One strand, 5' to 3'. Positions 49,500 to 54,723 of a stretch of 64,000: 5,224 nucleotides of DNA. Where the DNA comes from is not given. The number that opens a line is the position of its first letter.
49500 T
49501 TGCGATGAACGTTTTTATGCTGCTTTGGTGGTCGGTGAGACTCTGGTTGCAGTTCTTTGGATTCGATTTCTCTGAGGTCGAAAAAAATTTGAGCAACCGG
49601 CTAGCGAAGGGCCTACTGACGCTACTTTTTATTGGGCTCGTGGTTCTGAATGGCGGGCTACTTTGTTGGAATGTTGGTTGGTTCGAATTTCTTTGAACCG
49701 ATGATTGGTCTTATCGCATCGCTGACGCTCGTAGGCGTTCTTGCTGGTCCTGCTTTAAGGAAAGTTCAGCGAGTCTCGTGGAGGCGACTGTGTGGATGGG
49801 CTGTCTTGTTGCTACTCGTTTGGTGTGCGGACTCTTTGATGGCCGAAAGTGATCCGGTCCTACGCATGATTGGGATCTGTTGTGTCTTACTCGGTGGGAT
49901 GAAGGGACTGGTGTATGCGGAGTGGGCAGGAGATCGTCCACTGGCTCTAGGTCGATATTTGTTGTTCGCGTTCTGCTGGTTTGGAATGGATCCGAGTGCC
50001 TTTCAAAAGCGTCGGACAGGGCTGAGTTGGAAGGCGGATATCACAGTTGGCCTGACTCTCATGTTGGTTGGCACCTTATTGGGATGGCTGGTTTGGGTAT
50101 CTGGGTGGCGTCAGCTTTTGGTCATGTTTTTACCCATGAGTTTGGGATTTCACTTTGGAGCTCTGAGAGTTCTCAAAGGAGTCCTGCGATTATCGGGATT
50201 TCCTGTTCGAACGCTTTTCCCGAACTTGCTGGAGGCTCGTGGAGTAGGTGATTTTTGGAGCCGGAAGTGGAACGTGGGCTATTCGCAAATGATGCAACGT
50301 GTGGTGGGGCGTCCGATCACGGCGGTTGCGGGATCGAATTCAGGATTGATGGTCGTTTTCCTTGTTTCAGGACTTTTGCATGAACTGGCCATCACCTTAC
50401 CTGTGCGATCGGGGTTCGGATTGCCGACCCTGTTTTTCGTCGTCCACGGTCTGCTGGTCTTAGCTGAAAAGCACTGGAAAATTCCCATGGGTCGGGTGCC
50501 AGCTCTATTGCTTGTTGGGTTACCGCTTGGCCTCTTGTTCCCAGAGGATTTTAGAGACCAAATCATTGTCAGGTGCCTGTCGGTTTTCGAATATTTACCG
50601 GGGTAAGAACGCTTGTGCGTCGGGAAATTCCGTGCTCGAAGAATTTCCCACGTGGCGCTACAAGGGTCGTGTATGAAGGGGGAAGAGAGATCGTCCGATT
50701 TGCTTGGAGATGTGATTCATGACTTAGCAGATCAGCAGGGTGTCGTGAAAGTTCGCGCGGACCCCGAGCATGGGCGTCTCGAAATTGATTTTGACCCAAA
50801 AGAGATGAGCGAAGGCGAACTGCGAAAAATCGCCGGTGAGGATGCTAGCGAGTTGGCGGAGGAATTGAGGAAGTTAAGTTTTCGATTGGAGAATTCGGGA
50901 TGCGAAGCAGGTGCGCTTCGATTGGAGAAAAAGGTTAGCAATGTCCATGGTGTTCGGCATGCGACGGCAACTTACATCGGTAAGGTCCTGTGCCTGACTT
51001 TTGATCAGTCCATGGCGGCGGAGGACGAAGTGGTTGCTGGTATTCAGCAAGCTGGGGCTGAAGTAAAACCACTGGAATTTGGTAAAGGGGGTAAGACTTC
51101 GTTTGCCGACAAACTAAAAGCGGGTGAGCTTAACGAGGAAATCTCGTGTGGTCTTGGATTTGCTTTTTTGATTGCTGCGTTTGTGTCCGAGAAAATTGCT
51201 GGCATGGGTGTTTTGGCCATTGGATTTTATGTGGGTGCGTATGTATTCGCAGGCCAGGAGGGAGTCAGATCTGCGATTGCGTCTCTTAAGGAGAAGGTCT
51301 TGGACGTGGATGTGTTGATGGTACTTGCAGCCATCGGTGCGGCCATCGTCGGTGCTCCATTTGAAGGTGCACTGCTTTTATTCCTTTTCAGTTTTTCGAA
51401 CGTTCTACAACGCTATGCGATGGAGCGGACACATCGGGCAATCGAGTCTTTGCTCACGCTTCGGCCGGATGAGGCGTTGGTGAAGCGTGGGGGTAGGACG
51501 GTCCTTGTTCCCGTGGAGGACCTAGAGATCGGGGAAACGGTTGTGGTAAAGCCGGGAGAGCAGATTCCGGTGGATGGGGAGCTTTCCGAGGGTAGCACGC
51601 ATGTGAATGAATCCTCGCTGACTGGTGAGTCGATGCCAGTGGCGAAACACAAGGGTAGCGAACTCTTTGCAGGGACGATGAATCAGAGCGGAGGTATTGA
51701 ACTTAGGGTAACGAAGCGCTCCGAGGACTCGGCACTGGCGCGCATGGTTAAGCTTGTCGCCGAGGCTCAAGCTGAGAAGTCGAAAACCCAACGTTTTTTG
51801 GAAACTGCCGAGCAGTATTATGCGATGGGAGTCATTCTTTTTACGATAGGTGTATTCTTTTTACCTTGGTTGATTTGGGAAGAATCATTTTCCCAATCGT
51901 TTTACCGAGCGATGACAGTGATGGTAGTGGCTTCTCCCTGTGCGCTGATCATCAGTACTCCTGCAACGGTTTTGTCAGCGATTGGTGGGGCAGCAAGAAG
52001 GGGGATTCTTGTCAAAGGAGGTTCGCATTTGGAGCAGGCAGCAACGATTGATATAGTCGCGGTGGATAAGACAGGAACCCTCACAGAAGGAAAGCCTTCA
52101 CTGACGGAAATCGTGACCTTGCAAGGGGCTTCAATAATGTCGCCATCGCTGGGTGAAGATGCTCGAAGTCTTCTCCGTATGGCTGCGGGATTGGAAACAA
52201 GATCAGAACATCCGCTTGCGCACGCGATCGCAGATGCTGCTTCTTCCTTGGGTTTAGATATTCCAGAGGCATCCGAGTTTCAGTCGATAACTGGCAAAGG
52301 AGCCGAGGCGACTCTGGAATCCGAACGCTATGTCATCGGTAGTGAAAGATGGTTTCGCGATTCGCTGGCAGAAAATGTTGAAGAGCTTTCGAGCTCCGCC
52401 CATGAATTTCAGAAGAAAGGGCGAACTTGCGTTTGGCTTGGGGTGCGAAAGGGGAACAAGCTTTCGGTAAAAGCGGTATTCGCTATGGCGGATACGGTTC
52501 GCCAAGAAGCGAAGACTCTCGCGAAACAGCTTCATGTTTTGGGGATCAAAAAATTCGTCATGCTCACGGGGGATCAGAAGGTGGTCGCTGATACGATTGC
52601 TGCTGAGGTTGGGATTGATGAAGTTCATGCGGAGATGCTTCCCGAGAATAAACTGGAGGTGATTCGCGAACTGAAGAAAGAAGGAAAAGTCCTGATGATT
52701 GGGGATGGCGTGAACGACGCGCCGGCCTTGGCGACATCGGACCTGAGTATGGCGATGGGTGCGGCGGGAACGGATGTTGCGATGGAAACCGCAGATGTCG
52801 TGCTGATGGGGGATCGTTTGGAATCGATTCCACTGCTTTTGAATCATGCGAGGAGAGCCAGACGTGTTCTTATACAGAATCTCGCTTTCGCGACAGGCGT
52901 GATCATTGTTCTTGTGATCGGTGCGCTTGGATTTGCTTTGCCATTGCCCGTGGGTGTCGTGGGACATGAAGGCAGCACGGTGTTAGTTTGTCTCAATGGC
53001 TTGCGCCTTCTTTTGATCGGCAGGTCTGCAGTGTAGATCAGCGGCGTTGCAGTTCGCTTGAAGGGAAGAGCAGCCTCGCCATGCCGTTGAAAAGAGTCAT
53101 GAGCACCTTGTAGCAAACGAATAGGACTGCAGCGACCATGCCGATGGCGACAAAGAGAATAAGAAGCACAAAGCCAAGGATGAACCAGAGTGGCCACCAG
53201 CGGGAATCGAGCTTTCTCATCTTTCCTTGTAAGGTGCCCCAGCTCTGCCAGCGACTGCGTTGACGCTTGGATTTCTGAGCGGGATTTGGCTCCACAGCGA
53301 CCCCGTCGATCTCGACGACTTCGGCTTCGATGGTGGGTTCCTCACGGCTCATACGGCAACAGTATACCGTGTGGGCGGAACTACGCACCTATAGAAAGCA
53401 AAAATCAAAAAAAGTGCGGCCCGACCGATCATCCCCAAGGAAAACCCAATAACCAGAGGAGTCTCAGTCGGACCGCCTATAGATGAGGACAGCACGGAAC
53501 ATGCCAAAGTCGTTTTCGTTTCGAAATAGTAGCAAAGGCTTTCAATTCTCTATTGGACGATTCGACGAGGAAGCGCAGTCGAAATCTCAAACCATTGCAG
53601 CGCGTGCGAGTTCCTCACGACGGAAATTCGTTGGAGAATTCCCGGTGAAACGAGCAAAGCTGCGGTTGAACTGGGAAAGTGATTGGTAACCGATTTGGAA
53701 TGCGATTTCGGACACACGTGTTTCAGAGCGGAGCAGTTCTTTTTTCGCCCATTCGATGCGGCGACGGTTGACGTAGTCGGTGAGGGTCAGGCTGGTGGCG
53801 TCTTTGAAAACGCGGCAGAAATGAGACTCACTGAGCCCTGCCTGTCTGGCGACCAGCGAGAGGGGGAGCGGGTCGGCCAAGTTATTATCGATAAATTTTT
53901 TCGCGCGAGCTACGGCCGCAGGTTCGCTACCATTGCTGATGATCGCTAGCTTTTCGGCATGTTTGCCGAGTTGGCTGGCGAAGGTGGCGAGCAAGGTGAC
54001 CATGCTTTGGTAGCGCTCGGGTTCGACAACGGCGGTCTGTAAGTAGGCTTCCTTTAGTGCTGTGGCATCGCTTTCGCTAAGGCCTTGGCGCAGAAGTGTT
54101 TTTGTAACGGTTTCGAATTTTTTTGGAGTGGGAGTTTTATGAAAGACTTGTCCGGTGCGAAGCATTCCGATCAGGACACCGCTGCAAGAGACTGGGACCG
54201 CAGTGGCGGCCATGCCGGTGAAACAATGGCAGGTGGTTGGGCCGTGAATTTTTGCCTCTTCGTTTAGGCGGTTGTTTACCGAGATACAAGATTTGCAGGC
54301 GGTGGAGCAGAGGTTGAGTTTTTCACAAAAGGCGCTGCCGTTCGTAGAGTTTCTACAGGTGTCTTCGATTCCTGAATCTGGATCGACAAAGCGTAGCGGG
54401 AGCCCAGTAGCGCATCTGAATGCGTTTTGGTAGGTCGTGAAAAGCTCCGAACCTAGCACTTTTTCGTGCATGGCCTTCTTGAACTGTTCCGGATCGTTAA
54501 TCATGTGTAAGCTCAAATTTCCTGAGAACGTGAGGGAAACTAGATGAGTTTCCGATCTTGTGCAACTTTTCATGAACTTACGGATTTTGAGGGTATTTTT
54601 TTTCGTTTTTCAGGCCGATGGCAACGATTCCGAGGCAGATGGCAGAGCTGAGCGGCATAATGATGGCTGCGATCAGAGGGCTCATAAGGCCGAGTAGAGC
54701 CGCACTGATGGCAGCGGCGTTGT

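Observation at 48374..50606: Uncharacterised four-gene membrane system: DCC1 oxidoreductase, tandem paralogous 4-TM proteins and an MBOAT acyltransferase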

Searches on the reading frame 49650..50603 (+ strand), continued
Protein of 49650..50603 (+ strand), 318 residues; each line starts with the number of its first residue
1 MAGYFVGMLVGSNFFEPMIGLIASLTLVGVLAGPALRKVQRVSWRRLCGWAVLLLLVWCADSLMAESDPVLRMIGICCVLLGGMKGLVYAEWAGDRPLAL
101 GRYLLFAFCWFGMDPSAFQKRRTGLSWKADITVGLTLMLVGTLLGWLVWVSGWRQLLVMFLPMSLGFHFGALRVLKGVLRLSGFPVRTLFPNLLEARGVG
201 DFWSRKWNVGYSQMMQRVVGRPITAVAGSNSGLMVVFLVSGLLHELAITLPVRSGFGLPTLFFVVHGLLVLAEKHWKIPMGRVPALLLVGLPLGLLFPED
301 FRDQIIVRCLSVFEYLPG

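Call 36: fold_search(model_id=the predicted structure, library=pdb)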
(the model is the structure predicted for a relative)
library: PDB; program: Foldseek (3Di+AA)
matches with E <= 10: 233; with E <= 0.001: 5
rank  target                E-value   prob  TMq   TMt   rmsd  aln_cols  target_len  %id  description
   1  9vjx_B                4.3e-06  1.00  0.61  0.47   6.5       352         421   14  Structure of the plant diacylglycerol O-acyltransferase 1 H447A mutant (released 2025-11-05)
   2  9vjx_A                4.5e-06  1.00  0.60  0.46   6.8       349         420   15  Structure of the plant diacylglycerol O-acyltransferase 1 H447A mutant (released 2025-11-05)
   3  9vjm_A                7.1e-05  1.00  0.59  0.51   6.8       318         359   18  Structure of the plant diacylglycerol O-acyltransferase 1 C246A mutant (released 2025-11-05)
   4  9vk1_A                6.1e-04  1.00  0.65  0.54   5.5       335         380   14  Structure of the plant diacylglycerol O-acyltransferase 1 in complex with oleoyl-CoA (released 2025-11-05)
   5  9vk0_A                7.6e-04  1.00  0.58  0.51   7.1       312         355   18  Structure of the plant diacylglycerol O-acyltransferase 1 in complex with triacylglycerol and free fatty acid (released 2025-11-05)
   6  6vp0_C                1.1e-03  1.00  0.61  0.48   6.3       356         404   16  Human Diacylglycerol Acyltransferase 1 in complex with oleoyl-CoA (released 2020-05-13)
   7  6vyi_A                3.9e-03  1.00  0.64  0.50   6.0       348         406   14  Cryo-EM structure of human diacylglycerol O-acyltransferase 1 (released 2020-05-13)
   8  6vz1_A                1.2e-02  1.00  0.63  0.49   6.2       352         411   15  Cryo-EM structure of human diacylglycerol O-acyltransferase 1 complexed with acyl-CoA substrate (released 2020-05-13)
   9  9sxc_A                4.8e-01  0.10  0.15  0.12  20.8       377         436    8  Crystal structure of the Legionella pneumophila effector SidL (Lpg0437) in complex with its metaeffector LegA11 (Lpg04 (released 2025-12-10)
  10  5k7v_A                5.3e-01  0.35  0.26  0.27  19.1       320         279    8  Computational Design of Self-Assembling Cyclic Protein Homooligomers (released 2017-04-12)
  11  7na7_R                7.5e-01  0.07  0.14  0.14  20.7       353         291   10  Structures of human ghrelin receptor-Gi complexes with ghrelin and a synthetic agonist (released 2021-12-15)
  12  9mg8_B                9.4e-01  0.09  0.20  0.17  21.5       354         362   12  Crystal Structure of b-iTHR-110 (released 2025-12-17)
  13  8w8q_C                1.2e+00  0.06  0.15  0.15  20.2       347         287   12  Cryo-EM structure of the GPR101-Gs complex (released 2024-01-03)
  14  6oy3_A                1.2e+00  0.04  0.14  0.08  24.8       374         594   12  nhTMEM16 L302A +Ca2+ in nanodiscs (released 2019-11-06)
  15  7t6t_R                1.2e+00  0.06  0.15  0.15  20.2       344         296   12  Structure of the human FPR1-Gi complex with fMLFII (released 2022-03-30)
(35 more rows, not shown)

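Call 61: search_protein_families(library=pfam, proteins=[L063:5738-6685:+, L053:1494-2057:-, L053:2465-3556:-, L043:8069-8518:-, L035:6466-6870:-, L066:3483-3860:+], max_evalue=0.001)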
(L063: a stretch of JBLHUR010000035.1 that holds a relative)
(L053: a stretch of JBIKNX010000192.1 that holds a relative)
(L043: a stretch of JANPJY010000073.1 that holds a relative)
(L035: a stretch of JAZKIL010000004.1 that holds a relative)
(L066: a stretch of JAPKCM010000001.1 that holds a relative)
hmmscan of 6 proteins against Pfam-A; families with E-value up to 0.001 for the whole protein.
L063:5738-6685:+ (316 aa): 3 families
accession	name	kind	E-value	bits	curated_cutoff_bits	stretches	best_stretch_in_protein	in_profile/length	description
PF01370.27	Epimerase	-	2.1e-16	60.5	20.9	1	13-234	1-238/240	NAD dependent epimerase/dehydratase family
PF08338.16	DUF1731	-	1.8e-10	40.8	27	1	264-311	3-47/47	Domain of unknown function (DUF1731)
PF16363.11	GDP_Man_Dehyd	-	2.7e-08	34.1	27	0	15-45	2-32/332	GDP-mannose 4,6 dehydratase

L053:1494-2057:- (188 aa): 1 family
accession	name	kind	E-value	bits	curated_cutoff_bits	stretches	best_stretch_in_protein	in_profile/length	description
PF03588.20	Leu_Phe_trans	-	1.3e-66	223.7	22.7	1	10-175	2-171/171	Leucyl/phenylalanyl-tRNA protein transferase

L053:2465-3556:- (364 aa): 4 families
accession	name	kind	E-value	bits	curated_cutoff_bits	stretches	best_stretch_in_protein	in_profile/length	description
PF01018.28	GTP1_OBG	-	2e-46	157.9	27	1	17-187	1-154/155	GTP1/OBG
PF01926.29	MMR_HSR1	-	1.8e-24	86.4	21.9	1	192-314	2-113/113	50S ribosome-binding GTPase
PF02421.24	FeoB_N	-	7.1e-09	35.8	27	1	193-247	4-57/156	Ferrous iron transport protein B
PF00025.27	Arf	-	0.00055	19.9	22.3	1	194-325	19-141/174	ADP-ribosylation factor family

L043:8069-8518:- (150 aa): 1 family
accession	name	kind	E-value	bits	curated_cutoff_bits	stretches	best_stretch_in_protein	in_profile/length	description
PF02657.20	SufE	-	5.7e-43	146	27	1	25-143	2-120/121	Fe-S metabolism associated domain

L035:6466-6870:- (135 aa): 1 family
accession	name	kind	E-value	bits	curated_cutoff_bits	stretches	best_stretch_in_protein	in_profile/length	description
PF06094.17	GGACT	-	4.6e-23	82.5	22.8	1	6-128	1-119/120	Gamma-glutamyl cyclotransferase, AIG2-like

L066:3483-3860:+ (126 aa): 0 families

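Call 71: search_protein_families(library=pfam, proteins=[L001:9223-9744:+, L039:2608-3126:+, L003:4723-5154:+, L066:3483-3860:+, L039:3702-4118:+, L039:6851-7612:+], max_evalue=0.1)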
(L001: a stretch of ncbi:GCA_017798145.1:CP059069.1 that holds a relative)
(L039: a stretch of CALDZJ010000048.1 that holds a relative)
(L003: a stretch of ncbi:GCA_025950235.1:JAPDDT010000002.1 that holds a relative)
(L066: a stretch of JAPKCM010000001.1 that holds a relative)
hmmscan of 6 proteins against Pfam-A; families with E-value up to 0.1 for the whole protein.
L001:9223-9744:+ (174 aa): 9 families
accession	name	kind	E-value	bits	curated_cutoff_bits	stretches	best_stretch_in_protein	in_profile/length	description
PF12802.13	MarR_2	-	0.00032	21.2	27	1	28-77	2-51/61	MarR family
PF01978.25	TrmB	-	0.0017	18.6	25.6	1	28-90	5-63/68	Sugar-specific transcriptional regulator TrmB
PF09339.16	HTH_IclR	-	0.0019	18.4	22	1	39-77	11-49/52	IclR helix-turn-helix domain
PF12840.13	HTH_20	-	0.0021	18.4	27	1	39-78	13-50/51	Helix-turn-helix domain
PF01022.26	HTH_5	-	0.004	17.4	22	1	38-76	9-45/47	Bacterial regulatory protein, arsR family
PF13412.12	HTH_24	-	0.031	14.3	21.9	1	35-77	7-48/48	Winged helix-turn-helix DNA-binding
PF24033.1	DUF7342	-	0.042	14.3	31.6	1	40-125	11-96/150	Family of unknown function (DUF7342)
PF08279.18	HTH_11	-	0.054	13.8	25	0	34-85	3-50/55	HTH domain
PF22168.2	DIP2311-like_C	-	0.077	13.8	27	0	47-79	20-52/63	Transcriptional regulator DIP2311-like, C-terminal domain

L039:2608-3126:+ (173 aa): 6 families
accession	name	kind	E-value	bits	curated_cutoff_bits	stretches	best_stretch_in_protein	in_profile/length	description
PF12802.13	MarR_2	-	0.00012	22.6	27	1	27-77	2-52/61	MarR family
PF01978.25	TrmB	-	0.0021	18.3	25.6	1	27-85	5-59/68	Sugar-specific transcriptional regulator TrmB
PF08279.18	HTH_11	-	0.015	15.6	25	1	33-82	3-51/55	HTH domain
PF08568.16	Kinetochor_Ybp2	-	0.024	13.6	25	1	53-140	48-139/636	Uncharacterised protein family, YAP/Alf4/glomulin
PF12840.13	HTH_20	-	0.063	13.7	27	0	41-77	14-50/51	Helix-turn-helix domain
PF22168.2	DIP2311-like_C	-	0.082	13.7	27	0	46-78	20-52/63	Transcriptional regulator DIP2311-like, C-terminal domain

L003:4723-5154:+ (144 aa): 0 families

L066:3483-3860:+ (126 aa): 1 family
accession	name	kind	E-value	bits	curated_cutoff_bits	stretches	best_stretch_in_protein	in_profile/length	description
PF12159.13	DUF3593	-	0.057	13.9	25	0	11-56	39-83/88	Protein of unknown function (DUF3593)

L039:3702-4118:+ (139 aa): 0 families

L039:6851-7612:+ (254 aa): 3 families
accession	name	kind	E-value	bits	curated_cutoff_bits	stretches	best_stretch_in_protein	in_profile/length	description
PF00121.24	TIM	-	6.8e-94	314.4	20.1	1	4-249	1-243/245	Triosephosphate isomerase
PF05892.16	Tricho_coat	-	0.087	13.1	25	0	63-108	14-61/197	Trichovirus coat protein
PF03932.20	CutC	-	0.089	12.7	23.3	0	110-226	74-190/202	CutC family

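Call 85: search_solved_structures(query=L063:5738-6685:+, max_evalue=0.00001)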
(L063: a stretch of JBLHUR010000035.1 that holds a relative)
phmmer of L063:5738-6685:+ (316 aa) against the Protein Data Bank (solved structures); distinct sequences matched with E-value up to 0.00001: 2.
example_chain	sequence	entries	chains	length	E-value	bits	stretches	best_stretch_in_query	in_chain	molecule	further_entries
4b4o_A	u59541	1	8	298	3.4e-29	105.3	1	12-310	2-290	EPIMERASE FAMILY PROTEIN SDR39U1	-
3oh8_A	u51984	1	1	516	7e-24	87.8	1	13-307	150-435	Nucleoside-diphosphate sugar epimerase (SulA family)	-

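Call 93: search_protein_families(library=padloc, proteins=[window:49701-50603:+], max_evalue=0.01)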
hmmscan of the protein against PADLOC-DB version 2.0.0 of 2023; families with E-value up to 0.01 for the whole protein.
window:49701-50603:+ (301 aa): 0 families

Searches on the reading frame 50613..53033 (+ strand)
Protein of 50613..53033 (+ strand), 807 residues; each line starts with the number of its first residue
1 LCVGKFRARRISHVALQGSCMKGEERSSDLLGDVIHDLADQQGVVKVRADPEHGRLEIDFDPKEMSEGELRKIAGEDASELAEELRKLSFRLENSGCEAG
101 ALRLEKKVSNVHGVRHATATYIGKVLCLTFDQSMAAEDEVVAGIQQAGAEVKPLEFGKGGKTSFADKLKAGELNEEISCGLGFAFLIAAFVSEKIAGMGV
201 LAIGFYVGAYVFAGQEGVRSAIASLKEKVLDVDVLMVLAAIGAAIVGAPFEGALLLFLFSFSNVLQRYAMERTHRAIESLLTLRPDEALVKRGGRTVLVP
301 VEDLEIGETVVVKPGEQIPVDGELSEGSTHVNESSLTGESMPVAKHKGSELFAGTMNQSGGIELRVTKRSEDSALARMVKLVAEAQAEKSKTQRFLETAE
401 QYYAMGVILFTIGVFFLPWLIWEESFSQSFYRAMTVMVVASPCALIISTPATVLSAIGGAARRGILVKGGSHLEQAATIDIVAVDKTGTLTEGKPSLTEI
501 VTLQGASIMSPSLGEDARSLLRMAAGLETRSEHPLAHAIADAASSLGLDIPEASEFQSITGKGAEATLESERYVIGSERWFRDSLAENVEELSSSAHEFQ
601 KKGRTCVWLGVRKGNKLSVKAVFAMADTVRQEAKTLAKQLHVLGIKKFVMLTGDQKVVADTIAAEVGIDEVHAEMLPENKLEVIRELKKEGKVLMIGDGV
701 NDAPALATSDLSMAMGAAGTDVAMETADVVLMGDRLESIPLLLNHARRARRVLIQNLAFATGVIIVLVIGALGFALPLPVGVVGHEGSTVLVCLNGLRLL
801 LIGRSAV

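Call 80: search_protein_families(library=pfam, proteins=[window:50613-53033:+], max_evalue=0.00001)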
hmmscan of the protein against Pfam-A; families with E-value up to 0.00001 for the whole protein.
window:50613-53033:+ (807 aa): 2 families
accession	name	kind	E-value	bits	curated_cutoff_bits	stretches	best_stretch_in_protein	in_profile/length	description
PF00122.25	E1-E2_ATPase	-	3.8e-52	176.9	28.1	1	283-463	2-181/181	E1-E2 ATPase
PF00702.32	Hydrolase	-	1.6e-33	117.1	26.4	1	479-708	1-189/191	haloacid dehalogenase-like hydrolase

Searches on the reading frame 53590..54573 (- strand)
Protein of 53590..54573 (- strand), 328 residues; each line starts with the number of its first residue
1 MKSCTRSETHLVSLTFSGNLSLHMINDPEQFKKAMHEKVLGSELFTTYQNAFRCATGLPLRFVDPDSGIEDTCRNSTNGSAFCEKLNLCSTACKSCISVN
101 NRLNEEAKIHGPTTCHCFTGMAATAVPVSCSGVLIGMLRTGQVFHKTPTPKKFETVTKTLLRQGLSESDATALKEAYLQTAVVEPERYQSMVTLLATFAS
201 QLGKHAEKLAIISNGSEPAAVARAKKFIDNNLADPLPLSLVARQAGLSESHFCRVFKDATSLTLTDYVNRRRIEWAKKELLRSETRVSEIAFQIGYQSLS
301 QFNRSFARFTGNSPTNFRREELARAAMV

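Call 80: search_protein_families(library=pfam, proteins=[window:53590-54573:-], max_evalue=0.00001)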
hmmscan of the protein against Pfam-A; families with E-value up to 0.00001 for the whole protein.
window:53590-54573:- (328 aa): 3 families
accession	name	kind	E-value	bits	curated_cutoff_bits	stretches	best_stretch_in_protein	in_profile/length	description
PF12833.13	HTH_18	-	3.9e-23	82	33.6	1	242-319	2-79/80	Helix-turn-helix domain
PF10114.15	PocR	-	3e-21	76.3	23.9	1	42-205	5-160/162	Sensory domain found in PocR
PF00165.29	HTH_AraC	-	2.3e-14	53.5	26.6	1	228-269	1-42/42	Bacterial regulatory helix-turn-helix proteins, AraC family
